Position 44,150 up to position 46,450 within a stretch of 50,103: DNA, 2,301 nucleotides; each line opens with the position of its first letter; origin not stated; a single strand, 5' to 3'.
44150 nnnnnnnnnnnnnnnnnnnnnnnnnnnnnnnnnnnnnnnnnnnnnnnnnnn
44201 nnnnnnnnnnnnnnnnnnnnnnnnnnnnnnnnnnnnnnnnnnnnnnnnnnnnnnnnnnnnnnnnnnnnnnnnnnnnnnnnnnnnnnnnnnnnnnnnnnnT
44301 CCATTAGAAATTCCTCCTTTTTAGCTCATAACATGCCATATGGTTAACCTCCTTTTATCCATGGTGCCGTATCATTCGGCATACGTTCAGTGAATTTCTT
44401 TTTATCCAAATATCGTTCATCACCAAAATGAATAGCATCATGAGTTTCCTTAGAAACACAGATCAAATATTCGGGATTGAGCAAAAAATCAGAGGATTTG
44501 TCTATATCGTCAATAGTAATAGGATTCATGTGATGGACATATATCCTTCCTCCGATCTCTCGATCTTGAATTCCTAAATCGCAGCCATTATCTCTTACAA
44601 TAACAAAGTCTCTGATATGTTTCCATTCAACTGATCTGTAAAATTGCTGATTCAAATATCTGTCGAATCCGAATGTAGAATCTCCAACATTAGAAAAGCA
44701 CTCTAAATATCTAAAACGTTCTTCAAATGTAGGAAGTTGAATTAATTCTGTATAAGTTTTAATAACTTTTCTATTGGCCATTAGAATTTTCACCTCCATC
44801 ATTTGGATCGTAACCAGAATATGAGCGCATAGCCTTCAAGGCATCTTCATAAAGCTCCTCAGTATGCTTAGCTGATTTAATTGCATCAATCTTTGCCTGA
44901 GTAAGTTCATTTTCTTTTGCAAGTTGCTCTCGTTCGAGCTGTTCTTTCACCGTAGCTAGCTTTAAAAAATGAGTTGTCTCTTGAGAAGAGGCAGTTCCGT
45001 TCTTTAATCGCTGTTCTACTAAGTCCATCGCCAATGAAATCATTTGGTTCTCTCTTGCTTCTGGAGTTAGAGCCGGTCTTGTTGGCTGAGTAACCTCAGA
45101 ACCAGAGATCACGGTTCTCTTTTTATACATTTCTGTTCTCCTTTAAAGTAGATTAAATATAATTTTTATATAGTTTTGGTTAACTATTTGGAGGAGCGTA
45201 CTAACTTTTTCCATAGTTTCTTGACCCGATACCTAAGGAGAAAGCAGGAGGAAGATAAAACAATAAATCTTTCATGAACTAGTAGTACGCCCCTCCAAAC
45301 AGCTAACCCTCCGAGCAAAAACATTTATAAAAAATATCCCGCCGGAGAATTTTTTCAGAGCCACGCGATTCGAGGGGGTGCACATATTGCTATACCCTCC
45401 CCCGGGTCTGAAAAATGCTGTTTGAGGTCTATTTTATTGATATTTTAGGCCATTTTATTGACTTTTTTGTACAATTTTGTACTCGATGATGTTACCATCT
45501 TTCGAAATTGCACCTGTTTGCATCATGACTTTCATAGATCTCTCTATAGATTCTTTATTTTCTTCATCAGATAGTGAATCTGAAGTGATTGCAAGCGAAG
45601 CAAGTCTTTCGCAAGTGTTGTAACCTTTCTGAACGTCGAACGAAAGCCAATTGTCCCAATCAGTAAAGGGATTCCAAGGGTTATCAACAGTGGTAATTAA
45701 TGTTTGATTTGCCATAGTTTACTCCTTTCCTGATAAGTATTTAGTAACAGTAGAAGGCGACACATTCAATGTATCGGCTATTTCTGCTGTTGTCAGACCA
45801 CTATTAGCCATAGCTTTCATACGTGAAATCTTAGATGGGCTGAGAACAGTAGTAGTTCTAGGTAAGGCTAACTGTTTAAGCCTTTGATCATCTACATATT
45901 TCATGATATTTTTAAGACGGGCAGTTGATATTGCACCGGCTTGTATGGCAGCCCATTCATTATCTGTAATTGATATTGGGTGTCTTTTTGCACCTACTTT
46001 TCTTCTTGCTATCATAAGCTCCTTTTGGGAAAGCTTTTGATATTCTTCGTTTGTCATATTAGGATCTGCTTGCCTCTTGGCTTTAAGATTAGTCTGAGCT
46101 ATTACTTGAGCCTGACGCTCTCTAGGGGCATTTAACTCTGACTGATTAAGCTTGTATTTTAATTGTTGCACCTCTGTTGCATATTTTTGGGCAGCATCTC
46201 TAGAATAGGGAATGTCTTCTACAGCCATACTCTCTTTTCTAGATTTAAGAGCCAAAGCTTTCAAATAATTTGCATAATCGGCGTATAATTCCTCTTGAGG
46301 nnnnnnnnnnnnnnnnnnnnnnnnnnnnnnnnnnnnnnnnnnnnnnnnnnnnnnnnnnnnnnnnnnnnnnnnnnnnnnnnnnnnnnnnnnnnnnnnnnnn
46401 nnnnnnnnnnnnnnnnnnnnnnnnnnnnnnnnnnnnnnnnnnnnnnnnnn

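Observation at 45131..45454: GC-rich, highly structured 324-bp intergenic region between early and packaging blocks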

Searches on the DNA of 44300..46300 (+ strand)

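Call 6: search_rna_families(source=window, start=44900, end=45700, threshold=evalue, max_evalue=10, show_alignments=3)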
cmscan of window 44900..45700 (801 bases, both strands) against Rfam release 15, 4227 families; matches with E-value up to 10: 5.
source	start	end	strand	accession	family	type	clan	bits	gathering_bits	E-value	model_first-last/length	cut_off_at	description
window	45624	45669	-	RF00273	SNORD59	Gene; snRNA; snoRNA; CD-box;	CL00065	18.2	45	1.1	1-73/73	no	Small nucleolar RNA SNORD59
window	45128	45187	-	RF02980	freshwater-2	Cis-reg;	-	16.4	49.9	8.8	1-84/84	no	freshwater-2 RNA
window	45099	45182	+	RF00611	SNORD111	Gene; snRNA; snoRNA; CD-box;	-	16.3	46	9.1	1-89/89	no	Small nucleolar RNA SNORD111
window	45635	45689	-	RF00324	snoMBII-202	Gene; snRNA; snoRNA; CD-box;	-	14.7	40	5.2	1-84/84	no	Small nucleolar RNA MBII-202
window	45406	45454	-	RF02849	Ysr197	Gene; sRNA;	-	10.6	167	6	1-254/254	no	Yersinia sRNA 197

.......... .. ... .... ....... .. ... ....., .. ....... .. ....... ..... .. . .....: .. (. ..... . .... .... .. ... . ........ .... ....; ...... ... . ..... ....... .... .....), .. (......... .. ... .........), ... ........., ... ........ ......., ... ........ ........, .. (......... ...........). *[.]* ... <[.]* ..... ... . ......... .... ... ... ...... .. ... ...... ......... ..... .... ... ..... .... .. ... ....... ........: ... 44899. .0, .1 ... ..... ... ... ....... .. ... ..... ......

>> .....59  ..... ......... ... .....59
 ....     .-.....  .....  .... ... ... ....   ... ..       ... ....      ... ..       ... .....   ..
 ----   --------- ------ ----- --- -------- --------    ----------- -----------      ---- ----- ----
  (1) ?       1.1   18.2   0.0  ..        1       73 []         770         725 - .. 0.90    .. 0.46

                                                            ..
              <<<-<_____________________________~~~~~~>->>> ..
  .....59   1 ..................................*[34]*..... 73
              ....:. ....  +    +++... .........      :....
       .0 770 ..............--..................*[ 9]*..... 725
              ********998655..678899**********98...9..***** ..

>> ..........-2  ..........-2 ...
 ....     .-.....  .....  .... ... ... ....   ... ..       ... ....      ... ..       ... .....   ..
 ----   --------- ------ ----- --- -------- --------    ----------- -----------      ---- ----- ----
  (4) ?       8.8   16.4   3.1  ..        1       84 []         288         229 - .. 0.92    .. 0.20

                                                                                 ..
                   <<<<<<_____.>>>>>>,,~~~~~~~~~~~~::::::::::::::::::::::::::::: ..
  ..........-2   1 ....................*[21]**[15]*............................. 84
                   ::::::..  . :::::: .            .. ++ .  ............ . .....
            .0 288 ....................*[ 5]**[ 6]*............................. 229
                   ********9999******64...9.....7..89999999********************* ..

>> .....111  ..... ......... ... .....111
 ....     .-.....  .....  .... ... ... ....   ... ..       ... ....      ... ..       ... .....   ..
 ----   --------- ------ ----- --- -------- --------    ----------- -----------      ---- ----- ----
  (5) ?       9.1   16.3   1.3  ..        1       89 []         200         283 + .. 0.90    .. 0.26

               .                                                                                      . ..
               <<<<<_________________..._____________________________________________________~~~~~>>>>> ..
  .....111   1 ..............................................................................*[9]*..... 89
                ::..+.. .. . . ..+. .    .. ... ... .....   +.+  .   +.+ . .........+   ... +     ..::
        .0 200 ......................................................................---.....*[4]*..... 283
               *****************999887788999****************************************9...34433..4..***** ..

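Call 12: search_dna_similar(query=window:44300-46300:+, collection=phages, mode=near, max_rows=30)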
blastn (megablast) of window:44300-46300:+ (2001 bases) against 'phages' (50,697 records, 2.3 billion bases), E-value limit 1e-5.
No match.

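Call 15: search_dna_similar(query=window:45100-45480:+, collection=phages, mode=distant, max_rows=40, max_evalue=0.01)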
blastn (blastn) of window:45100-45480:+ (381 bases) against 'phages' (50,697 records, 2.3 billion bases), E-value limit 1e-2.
No match.

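Call 66: search_rna_families(sources=[L002, L003, L006, L014, L034, L036, L046, L051, L061, L065, L067, L068, L075, L077, L033, L009, L011, L107, L111, L106], threshold=gathering)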
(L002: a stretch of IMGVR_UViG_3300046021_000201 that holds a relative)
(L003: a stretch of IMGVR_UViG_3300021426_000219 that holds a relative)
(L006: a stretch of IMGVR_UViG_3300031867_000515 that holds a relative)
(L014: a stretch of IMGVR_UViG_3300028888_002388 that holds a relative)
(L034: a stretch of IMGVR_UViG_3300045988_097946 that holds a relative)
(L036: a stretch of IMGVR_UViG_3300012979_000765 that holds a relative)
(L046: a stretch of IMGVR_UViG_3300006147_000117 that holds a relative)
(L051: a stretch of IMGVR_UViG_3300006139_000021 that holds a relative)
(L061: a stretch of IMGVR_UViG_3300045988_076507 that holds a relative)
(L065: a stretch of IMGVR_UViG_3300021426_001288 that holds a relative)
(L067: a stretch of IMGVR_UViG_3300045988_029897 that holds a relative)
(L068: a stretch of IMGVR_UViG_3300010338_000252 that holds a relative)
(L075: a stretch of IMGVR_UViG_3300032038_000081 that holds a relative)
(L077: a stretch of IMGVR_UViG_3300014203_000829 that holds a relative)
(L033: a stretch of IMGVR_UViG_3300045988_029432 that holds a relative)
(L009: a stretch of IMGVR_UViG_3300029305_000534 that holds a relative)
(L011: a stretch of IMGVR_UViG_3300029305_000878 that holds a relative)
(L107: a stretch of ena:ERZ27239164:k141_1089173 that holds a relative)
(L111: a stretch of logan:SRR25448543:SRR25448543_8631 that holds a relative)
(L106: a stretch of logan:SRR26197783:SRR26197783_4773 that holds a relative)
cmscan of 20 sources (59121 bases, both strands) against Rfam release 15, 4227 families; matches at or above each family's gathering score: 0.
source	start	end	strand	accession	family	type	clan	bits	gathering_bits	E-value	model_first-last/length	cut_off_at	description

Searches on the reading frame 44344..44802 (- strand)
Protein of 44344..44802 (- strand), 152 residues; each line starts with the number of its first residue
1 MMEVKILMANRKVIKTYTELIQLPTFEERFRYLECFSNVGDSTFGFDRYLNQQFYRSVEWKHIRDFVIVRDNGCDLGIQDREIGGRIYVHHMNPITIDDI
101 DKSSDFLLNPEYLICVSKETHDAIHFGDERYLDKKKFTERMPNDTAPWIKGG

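Call 10: search_protein_families(library=pfam, proteins=[window:44344-44802:-], max_evalue=0.01)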
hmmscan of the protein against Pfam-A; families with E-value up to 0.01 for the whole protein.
window:44344-44802:- (152 aa): 0 families

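Call 13: search_protein_families(library=phrogs, proteins=[window:44344-44802:-], max_evalue=0.001)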
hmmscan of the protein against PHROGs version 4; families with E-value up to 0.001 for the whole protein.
window:44344-44802:- (152 aa): 3 families
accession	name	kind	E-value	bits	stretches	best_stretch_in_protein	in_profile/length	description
phrog_4321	-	DNA, RNA and nucleotide metabolism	4.8e-60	202.2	1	14-148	2-135/135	HNH endonuclease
phrog_119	-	DNA, RNA and nucleotide metabolism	1.3e-07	31.8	1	50-136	181-266/443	HNH endonuclease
phrog_144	-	DNA, RNA and nucleotide metabolism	2.1e-06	28.5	1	51-134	63-142/175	HNH endonuclease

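Call 51: search_protein_families(library=ncbifam, proteins=[window:44344-44802:-], max_evalue=0.01)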
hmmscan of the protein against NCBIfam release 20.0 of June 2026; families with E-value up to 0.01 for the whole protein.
window:44344-44802:- (152 aa): 0 families
